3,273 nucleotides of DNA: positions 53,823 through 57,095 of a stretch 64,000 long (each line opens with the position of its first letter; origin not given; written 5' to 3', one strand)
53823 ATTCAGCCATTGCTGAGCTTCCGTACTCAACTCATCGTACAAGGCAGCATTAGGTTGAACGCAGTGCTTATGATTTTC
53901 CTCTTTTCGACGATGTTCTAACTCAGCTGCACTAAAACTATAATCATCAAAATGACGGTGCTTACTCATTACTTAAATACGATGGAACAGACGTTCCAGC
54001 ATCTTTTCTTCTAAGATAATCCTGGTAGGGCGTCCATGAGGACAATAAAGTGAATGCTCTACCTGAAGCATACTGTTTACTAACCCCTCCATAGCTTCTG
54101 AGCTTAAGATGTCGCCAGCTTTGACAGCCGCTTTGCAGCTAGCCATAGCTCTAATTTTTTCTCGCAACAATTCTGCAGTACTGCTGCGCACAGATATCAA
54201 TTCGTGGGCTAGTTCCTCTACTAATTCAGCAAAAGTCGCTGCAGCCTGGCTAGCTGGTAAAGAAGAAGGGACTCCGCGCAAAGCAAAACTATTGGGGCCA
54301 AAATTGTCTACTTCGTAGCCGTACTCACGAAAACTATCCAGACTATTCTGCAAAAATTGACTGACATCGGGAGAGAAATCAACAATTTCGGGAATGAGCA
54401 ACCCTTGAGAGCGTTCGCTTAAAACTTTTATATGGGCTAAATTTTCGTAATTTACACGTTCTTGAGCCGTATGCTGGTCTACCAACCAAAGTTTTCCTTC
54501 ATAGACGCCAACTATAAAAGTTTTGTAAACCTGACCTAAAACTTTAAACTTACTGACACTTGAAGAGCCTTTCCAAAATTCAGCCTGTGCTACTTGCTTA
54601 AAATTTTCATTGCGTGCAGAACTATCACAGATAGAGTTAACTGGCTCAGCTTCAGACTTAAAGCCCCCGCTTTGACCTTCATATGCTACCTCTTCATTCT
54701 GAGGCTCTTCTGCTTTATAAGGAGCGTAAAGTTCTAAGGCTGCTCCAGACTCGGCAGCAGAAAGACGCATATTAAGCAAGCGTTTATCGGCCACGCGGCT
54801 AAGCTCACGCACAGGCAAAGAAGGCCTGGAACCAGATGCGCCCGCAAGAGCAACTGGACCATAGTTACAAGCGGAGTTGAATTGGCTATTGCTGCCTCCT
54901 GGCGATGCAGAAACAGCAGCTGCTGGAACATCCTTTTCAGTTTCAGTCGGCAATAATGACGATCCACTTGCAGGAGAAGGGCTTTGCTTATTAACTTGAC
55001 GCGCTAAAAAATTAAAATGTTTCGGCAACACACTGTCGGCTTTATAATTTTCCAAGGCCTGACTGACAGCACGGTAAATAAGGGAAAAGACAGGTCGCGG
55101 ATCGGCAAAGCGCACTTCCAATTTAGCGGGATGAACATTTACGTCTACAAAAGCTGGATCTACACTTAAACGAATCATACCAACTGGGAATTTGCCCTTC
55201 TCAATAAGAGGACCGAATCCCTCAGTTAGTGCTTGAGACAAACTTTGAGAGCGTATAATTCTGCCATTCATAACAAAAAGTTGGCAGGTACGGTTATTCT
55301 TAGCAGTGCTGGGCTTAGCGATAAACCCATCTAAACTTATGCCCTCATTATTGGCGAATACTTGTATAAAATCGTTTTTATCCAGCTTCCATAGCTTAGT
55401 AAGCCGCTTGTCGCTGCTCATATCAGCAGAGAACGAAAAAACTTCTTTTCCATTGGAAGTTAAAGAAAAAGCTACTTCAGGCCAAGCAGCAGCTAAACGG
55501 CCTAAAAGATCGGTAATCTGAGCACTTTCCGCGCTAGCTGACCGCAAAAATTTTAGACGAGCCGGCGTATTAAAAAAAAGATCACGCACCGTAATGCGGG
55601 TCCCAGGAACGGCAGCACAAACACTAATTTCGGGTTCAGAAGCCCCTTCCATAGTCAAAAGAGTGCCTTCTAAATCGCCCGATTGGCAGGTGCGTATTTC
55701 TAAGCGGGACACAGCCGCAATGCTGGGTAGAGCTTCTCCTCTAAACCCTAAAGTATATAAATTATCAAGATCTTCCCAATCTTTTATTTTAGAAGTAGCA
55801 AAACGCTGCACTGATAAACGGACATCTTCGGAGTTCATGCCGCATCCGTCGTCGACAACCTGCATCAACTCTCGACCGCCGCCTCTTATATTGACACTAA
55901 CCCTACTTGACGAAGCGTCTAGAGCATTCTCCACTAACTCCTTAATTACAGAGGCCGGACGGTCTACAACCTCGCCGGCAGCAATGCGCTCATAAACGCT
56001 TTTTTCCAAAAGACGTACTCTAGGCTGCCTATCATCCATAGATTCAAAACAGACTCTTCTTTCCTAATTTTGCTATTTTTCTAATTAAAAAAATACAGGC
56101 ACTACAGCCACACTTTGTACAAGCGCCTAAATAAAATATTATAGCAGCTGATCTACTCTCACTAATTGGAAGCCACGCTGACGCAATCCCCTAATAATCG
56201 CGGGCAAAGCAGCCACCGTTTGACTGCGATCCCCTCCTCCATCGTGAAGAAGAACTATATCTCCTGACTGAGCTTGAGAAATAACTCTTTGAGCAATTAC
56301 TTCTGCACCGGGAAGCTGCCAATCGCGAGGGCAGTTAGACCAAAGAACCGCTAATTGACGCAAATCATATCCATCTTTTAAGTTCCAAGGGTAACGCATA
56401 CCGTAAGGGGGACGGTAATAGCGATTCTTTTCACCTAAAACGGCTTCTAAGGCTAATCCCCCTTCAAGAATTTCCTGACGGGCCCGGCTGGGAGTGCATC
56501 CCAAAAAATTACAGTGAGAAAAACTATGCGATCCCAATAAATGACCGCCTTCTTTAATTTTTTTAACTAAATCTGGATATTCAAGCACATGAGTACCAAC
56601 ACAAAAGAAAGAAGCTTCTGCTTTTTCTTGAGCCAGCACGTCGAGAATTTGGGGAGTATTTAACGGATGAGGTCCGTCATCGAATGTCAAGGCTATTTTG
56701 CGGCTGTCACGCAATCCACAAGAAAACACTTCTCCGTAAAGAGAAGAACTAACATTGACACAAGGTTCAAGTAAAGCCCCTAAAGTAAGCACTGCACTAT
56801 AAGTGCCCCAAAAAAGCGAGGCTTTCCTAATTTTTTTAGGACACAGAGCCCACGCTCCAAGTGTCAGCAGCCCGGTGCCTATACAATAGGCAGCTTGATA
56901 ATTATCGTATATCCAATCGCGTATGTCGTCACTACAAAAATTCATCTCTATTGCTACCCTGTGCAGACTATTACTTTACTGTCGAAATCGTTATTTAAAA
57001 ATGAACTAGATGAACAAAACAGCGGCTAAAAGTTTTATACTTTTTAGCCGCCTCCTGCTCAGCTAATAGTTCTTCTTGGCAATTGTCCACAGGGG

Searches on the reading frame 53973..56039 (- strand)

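Call 21: search_protein_families(library=pfam, proteins=[window:53973-56039:-], max_evalue=0.001)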
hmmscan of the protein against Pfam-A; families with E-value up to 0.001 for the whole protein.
window:53973-56039:- (688 aa): 4 families
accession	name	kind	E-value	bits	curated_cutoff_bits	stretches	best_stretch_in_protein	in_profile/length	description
PF01119.25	DNA_mis_repair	-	1.6e-29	102.4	26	1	223-329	12-118/119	DNA mismatch repair protein, C-terminal domain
PF08676.16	MutL_C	-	6.3e-29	100.9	25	1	501-644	1-141/142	MutL C terminal dimerisation domain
PF13589.12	HATPase_c_3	-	7.7e-08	32.9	25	1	29-124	4-99/137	Histidine kinase-, DNA gyrase B-, and HSP90-like ATPase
PF02518.31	HATPase_c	-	1.5e-07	32.2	26.4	1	26-82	4-63/111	Histidine kinase-, DNA gyrase B-, and HSP90-like ATPase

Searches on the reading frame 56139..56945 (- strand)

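Call 21: search_protein_families(library=pfam, proteins=[window:56139-56945:-], max_evalue=0.001)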
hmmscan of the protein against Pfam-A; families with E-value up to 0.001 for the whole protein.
window:56139-56945:- (268 aa): 1 family
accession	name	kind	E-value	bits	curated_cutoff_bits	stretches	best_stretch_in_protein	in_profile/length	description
PF01522.26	Polysacc_deac_1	-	1e-29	103.5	23.1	1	81-183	6-107/124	Polysaccharide deacetylase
